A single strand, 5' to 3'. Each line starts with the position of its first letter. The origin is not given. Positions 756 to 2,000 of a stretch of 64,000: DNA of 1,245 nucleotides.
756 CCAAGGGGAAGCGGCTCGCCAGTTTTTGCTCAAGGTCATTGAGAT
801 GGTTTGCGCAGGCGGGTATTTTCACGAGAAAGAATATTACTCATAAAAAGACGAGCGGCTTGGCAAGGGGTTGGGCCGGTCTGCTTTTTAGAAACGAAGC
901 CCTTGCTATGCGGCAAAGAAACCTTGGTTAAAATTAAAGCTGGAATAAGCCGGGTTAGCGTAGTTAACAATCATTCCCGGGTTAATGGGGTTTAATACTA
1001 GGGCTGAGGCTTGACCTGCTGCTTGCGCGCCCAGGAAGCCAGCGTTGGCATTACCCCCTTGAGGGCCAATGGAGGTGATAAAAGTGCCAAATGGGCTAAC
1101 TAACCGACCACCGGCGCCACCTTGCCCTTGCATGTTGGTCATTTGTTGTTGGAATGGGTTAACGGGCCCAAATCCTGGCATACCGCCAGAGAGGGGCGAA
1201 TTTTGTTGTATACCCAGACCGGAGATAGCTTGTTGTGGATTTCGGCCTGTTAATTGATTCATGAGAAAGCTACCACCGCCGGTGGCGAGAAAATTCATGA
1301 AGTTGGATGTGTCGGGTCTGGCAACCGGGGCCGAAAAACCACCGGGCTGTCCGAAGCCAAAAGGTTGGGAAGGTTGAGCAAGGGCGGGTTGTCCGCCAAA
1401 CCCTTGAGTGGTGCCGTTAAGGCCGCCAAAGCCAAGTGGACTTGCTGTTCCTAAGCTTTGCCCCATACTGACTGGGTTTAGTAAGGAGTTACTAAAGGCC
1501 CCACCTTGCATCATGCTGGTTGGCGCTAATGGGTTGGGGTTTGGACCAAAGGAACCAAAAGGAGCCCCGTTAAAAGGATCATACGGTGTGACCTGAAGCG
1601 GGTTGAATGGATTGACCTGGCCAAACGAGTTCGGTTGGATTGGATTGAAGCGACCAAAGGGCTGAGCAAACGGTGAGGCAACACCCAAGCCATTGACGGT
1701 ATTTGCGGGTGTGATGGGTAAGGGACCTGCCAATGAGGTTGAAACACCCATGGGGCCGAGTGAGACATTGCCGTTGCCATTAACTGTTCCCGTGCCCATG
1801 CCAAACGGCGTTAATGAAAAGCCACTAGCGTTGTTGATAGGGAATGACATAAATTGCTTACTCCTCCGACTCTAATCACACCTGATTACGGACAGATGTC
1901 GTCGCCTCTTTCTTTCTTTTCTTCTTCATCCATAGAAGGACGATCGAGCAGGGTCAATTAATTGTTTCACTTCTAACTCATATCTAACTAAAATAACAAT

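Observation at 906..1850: Signal-less FG/Gly/Asn/Gln-rich intrinsically disordered protein (nucleoporin-like composition)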

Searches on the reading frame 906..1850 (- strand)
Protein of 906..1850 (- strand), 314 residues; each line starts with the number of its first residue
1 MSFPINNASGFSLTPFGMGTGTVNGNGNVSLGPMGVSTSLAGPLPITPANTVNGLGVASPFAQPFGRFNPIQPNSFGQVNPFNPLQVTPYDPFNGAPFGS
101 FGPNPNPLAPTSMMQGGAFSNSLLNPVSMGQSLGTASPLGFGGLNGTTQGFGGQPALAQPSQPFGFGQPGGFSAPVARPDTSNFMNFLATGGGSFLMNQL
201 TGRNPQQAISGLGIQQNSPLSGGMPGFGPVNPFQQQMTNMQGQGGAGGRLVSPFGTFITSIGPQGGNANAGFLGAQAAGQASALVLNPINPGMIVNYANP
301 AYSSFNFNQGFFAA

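Call 7: search_protein_families(library=pfam, proteins=[window:906-1850:-], max_evalue=0.01)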
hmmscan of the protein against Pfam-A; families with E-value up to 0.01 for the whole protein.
window:906-1850:- (314 aa): 0 families

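Call 8: search_protein_families(library=ncbifam, proteins=[window:906-1850:-], max_evalue=0.01)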
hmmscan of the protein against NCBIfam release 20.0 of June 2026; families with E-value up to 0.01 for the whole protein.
window:906-1850:- (314 aa): 0 families

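Call 9: find_homologous_proteins(query=window:906-1850:-, max_evalue=0.001)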
Query window:906-1850:- (314 aa): 15 proteins with E <= 0.001 among 3902 candidates.
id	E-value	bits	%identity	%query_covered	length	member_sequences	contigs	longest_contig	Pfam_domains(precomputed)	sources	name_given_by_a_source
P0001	2.5e-192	656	100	100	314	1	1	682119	-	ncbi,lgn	-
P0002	9.3e-140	484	71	100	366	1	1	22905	-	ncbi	-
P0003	1.2e-139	483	69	100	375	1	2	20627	-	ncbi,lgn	-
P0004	1.9e-58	216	48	96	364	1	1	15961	-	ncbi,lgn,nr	ncbi:MAG: hypothetical protein KTR14_10820 [Vampirovibrio sp.]|nr:hypothetical protein [Vampirovibri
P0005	1.4e-57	214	46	62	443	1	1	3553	-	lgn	-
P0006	7.2e-51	192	57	64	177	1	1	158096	-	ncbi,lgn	-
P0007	3.8e-43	166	60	55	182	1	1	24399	-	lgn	-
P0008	1.4e-40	158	61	51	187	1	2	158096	-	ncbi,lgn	-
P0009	1.5e-32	131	55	22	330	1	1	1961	-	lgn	-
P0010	1.6e-30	125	46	36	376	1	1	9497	-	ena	-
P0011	3.0e-29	121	61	22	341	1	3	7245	-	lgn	-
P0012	4.8e-29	120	52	39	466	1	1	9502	-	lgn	-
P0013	6.6e-28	116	58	23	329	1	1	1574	-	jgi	-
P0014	6.1e-26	110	51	23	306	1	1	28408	-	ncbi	-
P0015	2.5e-15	75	63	21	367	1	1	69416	-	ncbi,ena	-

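Call 15: find_encoding_contigs(protein=P0004, flank=8000, max_places=3)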
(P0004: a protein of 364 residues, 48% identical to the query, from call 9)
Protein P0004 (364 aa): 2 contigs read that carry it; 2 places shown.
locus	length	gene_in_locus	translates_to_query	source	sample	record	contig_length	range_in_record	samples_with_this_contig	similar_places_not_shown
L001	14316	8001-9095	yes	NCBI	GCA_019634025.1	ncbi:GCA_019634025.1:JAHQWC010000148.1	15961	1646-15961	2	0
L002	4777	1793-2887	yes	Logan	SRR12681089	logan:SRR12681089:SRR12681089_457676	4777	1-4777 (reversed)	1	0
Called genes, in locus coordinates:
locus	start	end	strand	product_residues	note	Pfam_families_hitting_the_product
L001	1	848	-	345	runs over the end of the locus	PF13400:Tad (weak)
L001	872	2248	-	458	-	PF07811:TadE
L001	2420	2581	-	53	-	-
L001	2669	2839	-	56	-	PF04964:Flp_Fap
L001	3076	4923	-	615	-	PF04116:FA_hydroxylase, PF02633:Creatininase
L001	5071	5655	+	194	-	PF06835:LptC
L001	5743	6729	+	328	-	-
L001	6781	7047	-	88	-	-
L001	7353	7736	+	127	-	-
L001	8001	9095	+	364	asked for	-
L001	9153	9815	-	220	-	-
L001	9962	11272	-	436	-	PF01210:NAD_Gly3P_dh_N (faint), PF03721:UDPG_MGDP_dh_N, PF03807:F420_oxidored (faint), PF00984:UDPG_MGDP_dh, PF03720:UDPG_MGDP_dh_C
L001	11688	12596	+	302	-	PF00669:Flagellin_N, PF00700:Flagellin_C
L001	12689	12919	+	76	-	-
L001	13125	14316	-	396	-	PF13489:Methyltransf_23, PF08242:Methyltransf_12, PF08484:Methyltransf_14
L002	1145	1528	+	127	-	-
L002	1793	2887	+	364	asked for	-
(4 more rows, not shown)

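Call 16: find_encoding_contigs(protein=P0008, flank=8000, max_places=3)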
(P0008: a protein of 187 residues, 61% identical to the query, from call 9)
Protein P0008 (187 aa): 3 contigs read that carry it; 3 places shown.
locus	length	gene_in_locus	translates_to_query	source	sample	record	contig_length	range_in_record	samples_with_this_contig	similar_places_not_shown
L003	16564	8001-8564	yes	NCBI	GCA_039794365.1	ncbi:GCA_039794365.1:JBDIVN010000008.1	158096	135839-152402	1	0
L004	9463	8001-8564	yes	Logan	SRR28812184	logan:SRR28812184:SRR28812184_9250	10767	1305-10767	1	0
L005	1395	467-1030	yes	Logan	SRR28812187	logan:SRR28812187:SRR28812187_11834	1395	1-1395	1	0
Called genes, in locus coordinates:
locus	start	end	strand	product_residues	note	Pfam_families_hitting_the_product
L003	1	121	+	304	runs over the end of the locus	PF00725:3HCDH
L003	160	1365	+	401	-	PF00108:Thiolase_N, PF02803:Thiolase_C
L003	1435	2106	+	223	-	PF04893:Yip1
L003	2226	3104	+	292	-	-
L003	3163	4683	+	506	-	PF00171:Aldedh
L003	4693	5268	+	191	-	PF06835:LptC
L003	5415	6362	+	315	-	-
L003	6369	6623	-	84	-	-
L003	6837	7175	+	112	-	-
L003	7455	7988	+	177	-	-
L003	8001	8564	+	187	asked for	-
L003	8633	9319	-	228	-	-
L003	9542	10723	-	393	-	PF03721:UDPG_MGDP_dh_N, PF00984:UDPG_MGDP_dh, PF03720:UDPG_MGDP_dh_C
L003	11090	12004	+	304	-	PF00669:Flagellin_N, PF00700:Flagellin_C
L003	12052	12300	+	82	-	-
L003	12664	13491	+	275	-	PF00669:Flagellin_N, PF00700:Flagellin_C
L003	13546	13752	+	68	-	-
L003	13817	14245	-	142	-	-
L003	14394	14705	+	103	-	-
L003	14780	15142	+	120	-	PF01337:Barstar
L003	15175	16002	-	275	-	PF00528:BPD_transp_1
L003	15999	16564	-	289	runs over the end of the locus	PF00528:BPD_transp_1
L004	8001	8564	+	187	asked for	-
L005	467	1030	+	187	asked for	-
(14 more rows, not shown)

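Call 17: search_protein_representatives(protein=window:906-1850:-)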
Query: 314 residues. Proteins with E-value up to 0.001 (for the whole library): 21; up to 1e-10: 19; up to 1e-30: 6. The best 21 are listed.
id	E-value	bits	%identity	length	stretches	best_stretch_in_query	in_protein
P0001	7.8e-193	656.4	100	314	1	1-314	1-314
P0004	5.9e-59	216.4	58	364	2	213-314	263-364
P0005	4.5e-58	213.5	54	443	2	8-213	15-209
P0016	1.5e-49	185.5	68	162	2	13-144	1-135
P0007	1.2e-43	166.1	62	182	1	143-314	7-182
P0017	1.6e-31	126.2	58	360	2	3-92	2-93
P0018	1.3e-29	120.1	62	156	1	25-143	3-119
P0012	1.5e-29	119.8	44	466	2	188-314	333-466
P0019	1.5e-28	116.5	56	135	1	193-313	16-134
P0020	1.2e-21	93.8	39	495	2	16-314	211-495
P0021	1.8e-21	93.3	68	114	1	226-314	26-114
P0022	2.8e-20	89.3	64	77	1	242-314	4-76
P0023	1.4e-16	77.2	39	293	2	244-311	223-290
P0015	7.9e-16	74.7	44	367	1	7-312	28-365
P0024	2.0e-15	73.4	42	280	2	224-312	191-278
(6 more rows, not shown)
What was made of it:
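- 906..1850 (-): Coding sequence of the 314-aa, nearly uncharged G/P/N/F/S/Q-rich protein (stop codon at 906..908). 100% match to P0001 plus about 30 homologues (calls 9, 17).
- Halves from a second organism also exist (P0016, P0007; calls 9, 17).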

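Call 21: find_encoding_contigs(protein=P0015, flank=10000, max_places=2)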
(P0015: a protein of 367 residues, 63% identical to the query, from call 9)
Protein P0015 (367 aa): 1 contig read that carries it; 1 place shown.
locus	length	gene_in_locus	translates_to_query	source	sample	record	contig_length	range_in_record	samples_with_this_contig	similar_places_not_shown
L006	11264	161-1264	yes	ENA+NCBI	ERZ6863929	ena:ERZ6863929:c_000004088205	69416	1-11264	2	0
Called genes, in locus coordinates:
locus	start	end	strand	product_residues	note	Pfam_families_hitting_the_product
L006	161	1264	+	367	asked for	-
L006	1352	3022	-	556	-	PF26745:SPM (faint)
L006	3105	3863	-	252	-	-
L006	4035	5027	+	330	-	-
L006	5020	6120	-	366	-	PF01180:DHO_dh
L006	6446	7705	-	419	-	PF00696:AA_kinase, PF01842:ACT, PF22468:ACT_9, PF13840:ACT_7, PF01842:ACT (weak), PF22468:ACT_9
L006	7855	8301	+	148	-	PF03479:PCC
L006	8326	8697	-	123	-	-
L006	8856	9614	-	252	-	PF13085:Fer2_3, PF13183:Fer4_8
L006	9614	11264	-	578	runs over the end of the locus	PF00890:FAD_binding_2, PF01134:GIDA (weak), PF01266:DAO (weak), PF01946:Thi4 (faint), PF03486:HI0933_like (faint), PF07992:Pyr_redox_2 (faint), PF12831:FAD_oxidored (weak), PF02910:Succ_DH_flav_C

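Call 22: find_encoding_contigs(protein=P0014, flank=10000, max_places=2)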
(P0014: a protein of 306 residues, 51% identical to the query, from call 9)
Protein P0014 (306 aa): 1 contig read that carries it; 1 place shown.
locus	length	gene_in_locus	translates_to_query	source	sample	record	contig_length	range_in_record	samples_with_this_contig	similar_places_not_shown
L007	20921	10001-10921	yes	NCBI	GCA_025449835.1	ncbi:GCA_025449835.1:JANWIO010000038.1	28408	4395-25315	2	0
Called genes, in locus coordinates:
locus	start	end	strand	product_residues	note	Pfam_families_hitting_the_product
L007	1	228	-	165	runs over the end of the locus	-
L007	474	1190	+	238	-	PF00215:OMPdecase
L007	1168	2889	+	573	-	PF01520:Amidase_3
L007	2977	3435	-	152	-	PF00034:Cytochrom_C, PF13442:Cytochrome_CBB3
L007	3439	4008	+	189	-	-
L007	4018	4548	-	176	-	PF21448:DNMK (faint), PF04275:P-mevalo_kinase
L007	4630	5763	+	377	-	PF02771:Acyl-CoA_dh_N, PF02770:Acyl-CoA_dh_M, PF00441:Acyl-CoA_dh_1, PF08028:Acyl-CoA_dh_2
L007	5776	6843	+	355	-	PF02912:Phe_tRNA-synt_N, PF01409:tRNA-synt_2d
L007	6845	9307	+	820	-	PF01588:tRNA_bind, PF03483:B3_4, PF03484:B5, PF17759:tRNA_synthFbeta, PF03147:FDX-ACB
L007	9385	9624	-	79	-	-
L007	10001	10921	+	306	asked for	-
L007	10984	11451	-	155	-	-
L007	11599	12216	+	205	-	PF03848:TehB (weak), PF05724:TPMT, PF13489:Methyltransf_23 (weak), PF08241:Methyltransf_11, PF08242:Methyltransf_12, PF13649:Methyltransf_25, PF13847:Methyltransf_31 (weak)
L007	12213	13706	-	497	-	PF00478:IMPDH, PF00571:CBS, PF03060:NMO, PF01070:FMN_dh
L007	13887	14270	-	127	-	PF13412:HTH_24 (faint), PF01638:HxlR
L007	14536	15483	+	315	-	PF00582:Usp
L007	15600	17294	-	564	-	PF02259:FAT (faint), PF03704:BTAD (faint), PF07719:TPR_2 (faint), PF12895:ANAPC3 (faint), PF13414:TPR_11 (weak), PF25064:ARM_TT21_5th (weak), PF14559:TPR_19, PF13414:TPR_11, +11 more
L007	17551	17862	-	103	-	PF13451:zf_Tbcl, PF23477:zf_Tbcl_2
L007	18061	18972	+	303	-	PF01545:Cation_efflux, PF16916:ZT_dimer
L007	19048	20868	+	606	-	PF01645:Glu_synthase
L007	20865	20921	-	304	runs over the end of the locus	-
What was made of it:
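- In the distant clade the gene is not near flagellar genes (calls 21, 22). The linkage to flagellins is lost in the distant clade (calls 21, 22).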

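Call 23: find_encoding_contigs(protein=P0012, flank=10000, max_places=2)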
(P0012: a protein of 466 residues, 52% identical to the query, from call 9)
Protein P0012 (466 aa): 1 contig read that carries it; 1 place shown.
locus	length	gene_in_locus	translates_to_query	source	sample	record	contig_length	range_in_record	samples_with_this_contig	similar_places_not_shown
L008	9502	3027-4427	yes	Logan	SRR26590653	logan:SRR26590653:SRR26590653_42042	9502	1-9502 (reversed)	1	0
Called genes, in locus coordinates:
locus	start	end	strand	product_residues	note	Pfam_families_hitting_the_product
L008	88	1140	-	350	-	PF13534:Fer4_17 (faint), PF13237:Fer4_10 (faint), PF14697:Fer4_21 (weak), PF12838:Fer4_7, PF13187:Fer4_9, PF25160:LdpA_Fe-S-bd, PF00037:Fer4 (weak), PF12617:LdpA_C, +2 more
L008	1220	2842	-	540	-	PF02321:OEP (weak)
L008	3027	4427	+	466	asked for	-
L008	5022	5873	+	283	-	-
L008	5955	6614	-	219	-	-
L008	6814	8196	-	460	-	PF03446:NAD_binding_2 (faint), PF03721:UDPG_MGDP_dh_N, PF03807:F420_oxidored (faint), PF00984:UDPG_MGDP_dh, PF03720:UDPG_MGDP_dh_C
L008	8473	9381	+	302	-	PF00669:Flagellin_N, PF00700:Flagellin_C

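Call 25: search_solved_structures(query=A1, max_evalue=10, show_alignments=2)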
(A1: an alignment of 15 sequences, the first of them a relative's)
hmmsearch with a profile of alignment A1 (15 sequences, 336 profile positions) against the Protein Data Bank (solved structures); distinct sequences matched with E-value up to 10: 0.
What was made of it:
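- Tried and rejected: A PDB sequence-profile search found 0 hits at E<=10 (call 25).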

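Call 26: search_protein_families(library=phrogs, proteins=[window:906-1850:-], max_evalue=1)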
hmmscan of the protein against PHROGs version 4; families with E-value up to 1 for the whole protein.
window:906-1850:- (314 aa): 0 families

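Call 27: find_encoding_contigs(protein=P0001, flank=10000, max_places=2)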
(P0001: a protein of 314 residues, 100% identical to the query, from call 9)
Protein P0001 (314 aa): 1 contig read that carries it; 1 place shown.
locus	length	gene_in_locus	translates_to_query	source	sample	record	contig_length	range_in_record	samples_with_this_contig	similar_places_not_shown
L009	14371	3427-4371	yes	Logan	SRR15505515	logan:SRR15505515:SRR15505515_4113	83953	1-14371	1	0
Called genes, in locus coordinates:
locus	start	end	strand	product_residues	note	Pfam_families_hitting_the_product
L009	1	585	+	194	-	?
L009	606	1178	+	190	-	PF06835:LptC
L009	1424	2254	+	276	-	-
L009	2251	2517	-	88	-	-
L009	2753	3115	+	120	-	-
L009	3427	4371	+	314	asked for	-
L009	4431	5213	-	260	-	-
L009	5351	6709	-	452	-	PF02737:3HCDH_N (faint), PF03721:UDPG_MGDP_dh_N, PF00984:UDPG_MGDP_dh, PF03720:UDPG_MGDP_dh_C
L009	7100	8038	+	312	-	PF00669:Flagellin_N, PF00700:Flagellin_C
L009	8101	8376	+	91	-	-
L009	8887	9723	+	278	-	PF00669:Flagellin_N, PF00700:Flagellin_C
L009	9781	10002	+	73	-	-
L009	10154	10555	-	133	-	-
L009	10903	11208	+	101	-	-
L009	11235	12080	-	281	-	PF00528:BPD_transp_1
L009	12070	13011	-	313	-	PF00528:BPD_transp_1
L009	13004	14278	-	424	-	PF01547:SBP_bac_1, PF13416:SBP_bac_8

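Call 28: find_encoding_contigs(protein=P0002, flank=10000, max_places=2)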
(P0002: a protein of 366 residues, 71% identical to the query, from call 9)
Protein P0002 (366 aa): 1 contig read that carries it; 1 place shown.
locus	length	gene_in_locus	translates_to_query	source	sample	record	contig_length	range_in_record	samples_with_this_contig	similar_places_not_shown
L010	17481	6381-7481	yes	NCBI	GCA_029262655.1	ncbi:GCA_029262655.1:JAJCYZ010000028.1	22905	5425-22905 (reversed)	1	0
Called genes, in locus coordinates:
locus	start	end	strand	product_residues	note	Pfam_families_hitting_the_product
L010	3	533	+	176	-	?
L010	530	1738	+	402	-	PF00108:Thiolase_N, PF02803:Thiolase_C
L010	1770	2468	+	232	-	PF04893:Yip1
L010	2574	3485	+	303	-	-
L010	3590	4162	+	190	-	PF06835:LptC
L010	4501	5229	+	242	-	-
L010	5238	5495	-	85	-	-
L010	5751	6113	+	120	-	-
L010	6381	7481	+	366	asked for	-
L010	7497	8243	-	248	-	-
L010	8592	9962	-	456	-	PF03721:UDPG_MGDP_dh_N, PF00984:UDPG_MGDP_dh, PF03720:UDPG_MGDP_dh_C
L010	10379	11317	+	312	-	PF00669:Flagellin_N, PF00700:Flagellin_C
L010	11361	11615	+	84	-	-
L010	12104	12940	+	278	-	PF00669:Flagellin_N, PF00700:Flagellin_C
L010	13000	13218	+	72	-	-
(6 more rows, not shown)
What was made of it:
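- On Flagellar axial proteins / flagellin: The true flagellins nearby do hit Flagellin_N/C (calls 15, 16, 27, 28).
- Flagellin genes lie 3-4 kb away in five Vampirovibrionales loci (calls 15, 16, 23, 27, 28). Conserved position 3-4 kb from one to three flagellin genes in five loci (calls 15, 16, 23, 27, 28).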

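Call 30: predict_structure(alignment_id=A1)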
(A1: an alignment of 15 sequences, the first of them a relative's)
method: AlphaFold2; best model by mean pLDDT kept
length: 314 residues; sequences in the alignment: 15
mean_pLDDT: 51.5   pTM: 0.40
mean pLDDT of the five models: 51.5, 48.3, 45.1, 42.8, 40.9
residues with pLDDT >= 90: 3; 70-90: 85; 50-70: 27; < 50: 199
segments of 3 or more residues with pLDDT < 50: 1-5, 46-183, 185-230, 305-314
pLDDT, mean of each block of 10 residues (from residue 1): 51 81 81 82 53 39 35 33 35 38 40 36 33 33 32 35 38 38 45 40 35 34 39 57 76 88 83 81 85 79 46 32
secondary structure, 60 per line:
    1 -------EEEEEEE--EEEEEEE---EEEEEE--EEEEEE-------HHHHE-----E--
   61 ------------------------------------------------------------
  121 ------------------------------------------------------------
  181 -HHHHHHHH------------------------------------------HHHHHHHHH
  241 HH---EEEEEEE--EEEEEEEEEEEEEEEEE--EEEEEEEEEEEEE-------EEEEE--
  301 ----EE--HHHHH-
elements in order: E8-14 E17-23 E27-32 E35-40 H48-51 H182-189 H232-242 E246-252 E255-271 E274-286 E294-298 H309-313
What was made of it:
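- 1731..1829 (-): N-terminal beta module (aa 8-40), four short predicted strands: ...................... AF2 pLDDT about 81, strands E8-14, E17-23, E27-32, E35-40 (call 30).
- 1536..1715 (-): Highly conserved Pro/Asn/Phe-rich segment (aa 46-105: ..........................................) that is not confidently modelled. AF2 pLDDT below 50 (call 30).
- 1146..1535 (-): Hypervariable low-complexity loop (aa 106-235), F/G/Q/P/M-rich, with a semi-conserved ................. element (aa 184-200). AF2 pLDDT 32-45 (call 30).
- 909..1145 (-): C-terminal beta module (aa 236-314): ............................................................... AF2 pLDDT 76-88, strands E246-252, E255-271, E274-286, E294-298 (call 30).
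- On Flagellar axial proteins / flagellin: The termini are predicted beta, not helical (call 30).
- The pTM of 0.40 is higher than the C module alone (about 60 of 314 residues) could give, which suggests that N and C are placed as one body (call 30, inference). Long predicted beta hairpins made of small residues (E255-271, E274-286; call 30).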

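Call 33: fold_search(model_id=the predicted structure, library=pdb)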
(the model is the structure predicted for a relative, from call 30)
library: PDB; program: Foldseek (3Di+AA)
matches with E <= 10: 32; with E <= 0.001: 0
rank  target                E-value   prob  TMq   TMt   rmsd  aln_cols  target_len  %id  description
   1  2xcm_C                1.9e+00  0.10  0.09  0.24   4.6        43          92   14  COMPLEX OF HSP90 N-TERMINAL, SGT1 CS AND RAR1 CHORD2 DOMAIN (released 2010-08-11)
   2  6u4y_F                3.9e+00  0.02  0.08  0.07  12.4        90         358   10  Crystal Structure of an EZH2-EED Complex in an Oligomeric State (released 2020-07-08)
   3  6u4y_D                3.9e+00  0.02  0.08  0.07  12.3        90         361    9  Crystal Structure of an EZH2-EED Complex in an Oligomeric State (released 2020-07-08)
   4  6sfb_A                4.1e+00  0.02  0.07  0.07  12.5        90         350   10  EED in complex with a triazolopyrimidine (released 2019-09-25)
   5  7kxt_B                4.1e+00  0.02  0.07  0.07  12.4        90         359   10  Crystal structure of human EED (released 2021-02-24)
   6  5u5t_A                4.4e+00  0.02  0.08  0.07  12.2        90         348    9  Crystal structure of EED in complex with H3K27Me3 peptide and 3-(benzo[d][1,3]dioxol-4-ylmethyl)piperidine-1-carboximi (released 2017-01-11)
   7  5u62_A                4.6e+00  0.02  0.08  0.07  12.2        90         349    9  Crystal structure of EED in complex with H3K27Me3 peptide and 6-(benzo[d][1,3]dioxol-4-ylmethyl)-5,6,7,8-tetrahydroimi (released 2017-01-11)
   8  6u4y_E                4.6e+00  0.02  0.08  0.07  12.3        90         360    9  Crystal Structure of an EZH2-EED Complex in an Oligomeric State (released 2020-07-08)
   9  7qk4_A                4.9e+00  0.02  0.07  0.07  12.4        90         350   10  EED in complex with PRC2 allosteric inhibitor compound 22 (MAK683) (released 2022-04-13)
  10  5h14_B                4.9e+00  0.02  0.07  0.06  12.2        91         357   11  EED in complex with an allosteric PRC2 inhibitor EED666 (released 2017-01-25)
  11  5h15_B                5.2e+00  0.02  0.08  0.07  12.2        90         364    9  EED in complex with PRC2 allosteric inhibitor EED709 (released 2017-01-25)
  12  7td5_B                5.2e+00  0.02  0.08  0.07  12.3        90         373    9  Structure of human PRC2-EZH1 containing phosphorylated SUZ12 (released 2022-11-16)
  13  5h15_A                5.5e+00  0.02  0.07  0.06  11.2        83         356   11  EED in complex with PRC2 allosteric inhibitor EED709 (released 2017-01-25)
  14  6sfb_B                5.8e+00  0.01  0.07  0.07  12.2        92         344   11  EED in complex with a triazolopyrimidine (released 2019-09-25)
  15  5wp3_A                5.8e+00  0.01  0.07  0.06  12.1        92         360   11  Crystal Structure of EED in complex with EB22 (released 2017-09-13)
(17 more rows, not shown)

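Call 35: list_cluster_members(proteins=[P0001, P0002, P0003, P0014, P0015, P0006, P0010])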
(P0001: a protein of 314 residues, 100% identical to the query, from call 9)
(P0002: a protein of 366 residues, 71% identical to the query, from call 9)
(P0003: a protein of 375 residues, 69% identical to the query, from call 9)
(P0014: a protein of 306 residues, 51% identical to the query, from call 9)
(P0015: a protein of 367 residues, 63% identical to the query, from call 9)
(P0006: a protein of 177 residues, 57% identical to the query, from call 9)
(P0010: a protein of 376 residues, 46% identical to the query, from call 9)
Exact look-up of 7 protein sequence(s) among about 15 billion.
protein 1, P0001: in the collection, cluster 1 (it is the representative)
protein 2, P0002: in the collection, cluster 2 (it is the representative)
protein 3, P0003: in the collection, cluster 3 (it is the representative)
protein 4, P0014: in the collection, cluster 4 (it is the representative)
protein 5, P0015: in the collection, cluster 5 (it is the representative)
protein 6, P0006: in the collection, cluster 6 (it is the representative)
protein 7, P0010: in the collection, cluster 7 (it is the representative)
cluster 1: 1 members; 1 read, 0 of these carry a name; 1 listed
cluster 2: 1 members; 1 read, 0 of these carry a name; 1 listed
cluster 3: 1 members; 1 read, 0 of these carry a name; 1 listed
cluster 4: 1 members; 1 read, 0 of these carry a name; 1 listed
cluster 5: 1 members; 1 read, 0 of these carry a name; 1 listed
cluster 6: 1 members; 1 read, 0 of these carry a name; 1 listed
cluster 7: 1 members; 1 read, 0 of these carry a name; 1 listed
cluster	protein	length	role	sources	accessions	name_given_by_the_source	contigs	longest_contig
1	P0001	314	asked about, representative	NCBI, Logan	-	-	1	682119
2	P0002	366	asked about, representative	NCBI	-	-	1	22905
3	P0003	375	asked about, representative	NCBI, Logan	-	-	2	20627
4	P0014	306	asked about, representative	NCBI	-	-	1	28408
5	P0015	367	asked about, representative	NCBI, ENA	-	-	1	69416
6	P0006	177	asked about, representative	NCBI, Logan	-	-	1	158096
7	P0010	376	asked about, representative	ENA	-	-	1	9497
